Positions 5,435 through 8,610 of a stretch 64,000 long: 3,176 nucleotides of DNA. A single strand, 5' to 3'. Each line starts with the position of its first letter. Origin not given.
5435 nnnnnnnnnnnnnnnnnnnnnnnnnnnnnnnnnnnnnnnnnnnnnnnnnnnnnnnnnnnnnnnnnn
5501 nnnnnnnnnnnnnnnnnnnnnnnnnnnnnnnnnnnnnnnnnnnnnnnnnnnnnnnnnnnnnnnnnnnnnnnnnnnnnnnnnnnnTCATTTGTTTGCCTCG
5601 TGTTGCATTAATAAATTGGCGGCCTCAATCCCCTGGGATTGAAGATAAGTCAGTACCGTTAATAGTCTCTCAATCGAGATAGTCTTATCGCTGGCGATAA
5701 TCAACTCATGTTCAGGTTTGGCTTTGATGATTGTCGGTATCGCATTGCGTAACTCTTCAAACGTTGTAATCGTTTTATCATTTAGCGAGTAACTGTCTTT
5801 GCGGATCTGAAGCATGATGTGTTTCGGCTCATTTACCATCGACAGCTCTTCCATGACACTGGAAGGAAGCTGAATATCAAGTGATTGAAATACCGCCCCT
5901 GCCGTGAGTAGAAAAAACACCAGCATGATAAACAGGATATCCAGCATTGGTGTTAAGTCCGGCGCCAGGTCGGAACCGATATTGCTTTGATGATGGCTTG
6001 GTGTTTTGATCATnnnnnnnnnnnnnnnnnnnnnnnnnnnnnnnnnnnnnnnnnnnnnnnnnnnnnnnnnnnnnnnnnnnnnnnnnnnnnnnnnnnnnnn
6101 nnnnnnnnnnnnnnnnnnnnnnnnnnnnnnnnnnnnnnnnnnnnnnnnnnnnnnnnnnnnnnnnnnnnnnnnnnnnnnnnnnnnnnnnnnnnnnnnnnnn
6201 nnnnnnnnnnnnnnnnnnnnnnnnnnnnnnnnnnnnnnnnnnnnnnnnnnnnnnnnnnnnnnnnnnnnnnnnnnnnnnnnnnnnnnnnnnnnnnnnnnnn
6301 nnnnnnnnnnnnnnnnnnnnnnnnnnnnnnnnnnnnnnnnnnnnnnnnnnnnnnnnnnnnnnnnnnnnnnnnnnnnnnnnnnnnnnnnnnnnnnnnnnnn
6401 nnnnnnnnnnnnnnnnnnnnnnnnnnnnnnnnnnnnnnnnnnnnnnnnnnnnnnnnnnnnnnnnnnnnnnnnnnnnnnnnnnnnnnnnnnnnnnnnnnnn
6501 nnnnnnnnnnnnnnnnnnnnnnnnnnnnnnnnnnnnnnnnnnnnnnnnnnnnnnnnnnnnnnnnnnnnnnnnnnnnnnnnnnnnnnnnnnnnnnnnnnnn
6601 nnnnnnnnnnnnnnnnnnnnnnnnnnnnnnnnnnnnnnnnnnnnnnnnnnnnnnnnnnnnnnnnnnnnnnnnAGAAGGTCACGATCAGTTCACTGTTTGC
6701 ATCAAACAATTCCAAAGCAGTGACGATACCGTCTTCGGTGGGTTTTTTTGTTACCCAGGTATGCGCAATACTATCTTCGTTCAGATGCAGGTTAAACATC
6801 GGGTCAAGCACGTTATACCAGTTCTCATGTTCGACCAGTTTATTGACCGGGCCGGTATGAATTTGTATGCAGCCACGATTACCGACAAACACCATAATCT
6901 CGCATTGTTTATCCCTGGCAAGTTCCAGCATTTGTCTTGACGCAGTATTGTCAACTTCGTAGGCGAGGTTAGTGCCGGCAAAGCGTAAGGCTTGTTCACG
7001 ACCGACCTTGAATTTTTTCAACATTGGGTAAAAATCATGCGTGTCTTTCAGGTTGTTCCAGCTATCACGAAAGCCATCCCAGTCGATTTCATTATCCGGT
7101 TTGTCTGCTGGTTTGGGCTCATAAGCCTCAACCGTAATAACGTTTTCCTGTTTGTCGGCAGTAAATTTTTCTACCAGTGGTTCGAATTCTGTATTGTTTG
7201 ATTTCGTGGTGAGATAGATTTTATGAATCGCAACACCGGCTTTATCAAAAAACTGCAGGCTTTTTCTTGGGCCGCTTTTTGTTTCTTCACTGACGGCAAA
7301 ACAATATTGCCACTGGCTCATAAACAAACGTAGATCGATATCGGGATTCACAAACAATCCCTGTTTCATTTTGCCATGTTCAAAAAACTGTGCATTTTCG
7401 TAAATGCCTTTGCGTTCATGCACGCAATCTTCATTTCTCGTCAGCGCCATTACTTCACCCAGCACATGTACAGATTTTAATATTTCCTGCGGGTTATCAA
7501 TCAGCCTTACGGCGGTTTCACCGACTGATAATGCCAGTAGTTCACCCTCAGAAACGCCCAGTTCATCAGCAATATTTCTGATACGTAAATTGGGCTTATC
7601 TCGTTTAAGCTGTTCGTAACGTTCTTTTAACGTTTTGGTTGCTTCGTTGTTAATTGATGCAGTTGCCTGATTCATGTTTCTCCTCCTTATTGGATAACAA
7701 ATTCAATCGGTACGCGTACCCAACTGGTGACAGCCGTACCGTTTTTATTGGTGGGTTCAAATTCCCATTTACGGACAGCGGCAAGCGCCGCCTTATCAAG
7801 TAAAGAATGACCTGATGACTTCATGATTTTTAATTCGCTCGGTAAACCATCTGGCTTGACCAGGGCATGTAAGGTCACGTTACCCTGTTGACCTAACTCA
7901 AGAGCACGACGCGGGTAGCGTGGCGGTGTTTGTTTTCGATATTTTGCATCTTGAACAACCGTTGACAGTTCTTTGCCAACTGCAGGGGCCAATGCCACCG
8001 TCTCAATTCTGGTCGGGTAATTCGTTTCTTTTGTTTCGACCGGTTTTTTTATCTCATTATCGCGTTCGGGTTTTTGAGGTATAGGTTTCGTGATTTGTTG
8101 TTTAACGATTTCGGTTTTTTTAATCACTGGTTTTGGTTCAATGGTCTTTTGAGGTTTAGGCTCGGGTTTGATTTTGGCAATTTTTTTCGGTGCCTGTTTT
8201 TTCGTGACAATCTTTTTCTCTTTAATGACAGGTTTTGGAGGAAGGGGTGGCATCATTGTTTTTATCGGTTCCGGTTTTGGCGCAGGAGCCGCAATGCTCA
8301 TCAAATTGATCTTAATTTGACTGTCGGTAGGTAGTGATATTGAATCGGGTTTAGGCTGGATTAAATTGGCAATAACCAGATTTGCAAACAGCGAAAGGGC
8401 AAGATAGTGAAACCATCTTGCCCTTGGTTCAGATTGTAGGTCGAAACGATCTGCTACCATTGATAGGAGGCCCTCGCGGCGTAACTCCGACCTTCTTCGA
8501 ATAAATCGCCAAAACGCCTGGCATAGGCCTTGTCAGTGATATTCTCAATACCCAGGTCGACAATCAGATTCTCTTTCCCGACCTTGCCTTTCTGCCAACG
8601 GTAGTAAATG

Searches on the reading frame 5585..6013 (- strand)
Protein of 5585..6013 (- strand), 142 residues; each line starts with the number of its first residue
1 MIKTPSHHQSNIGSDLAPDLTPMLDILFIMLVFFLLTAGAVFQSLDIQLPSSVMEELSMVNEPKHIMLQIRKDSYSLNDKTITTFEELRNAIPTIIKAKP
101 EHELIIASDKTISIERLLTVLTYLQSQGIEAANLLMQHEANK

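Call 64: search_protein_families(library=pfam, proteins=[window:5585-6013:-], max_evalue=0.00001)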
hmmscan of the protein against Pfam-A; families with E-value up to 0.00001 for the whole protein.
window:5585-6013:- (142 aa): 1 family
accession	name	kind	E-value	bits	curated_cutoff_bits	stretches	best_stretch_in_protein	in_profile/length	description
PF02472.21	ExbD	-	1.4e-22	80.5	25.4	1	18-137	8-126/128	Biopolymer transport protein ExbD/TolR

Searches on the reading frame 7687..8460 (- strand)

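Call 64: search_protein_families(library=pfam, proteins=[window:7687-8460:-], max_evalue=0.00001)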
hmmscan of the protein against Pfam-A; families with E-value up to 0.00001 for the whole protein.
window:7687-8460:- (257 aa): 1 family
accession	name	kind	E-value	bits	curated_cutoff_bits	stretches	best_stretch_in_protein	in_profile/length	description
PF03544.19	TonB_C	-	3.8e-26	91.8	24.6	1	179-255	2-78/79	Gram-negative bacterial TonB protein C-terminal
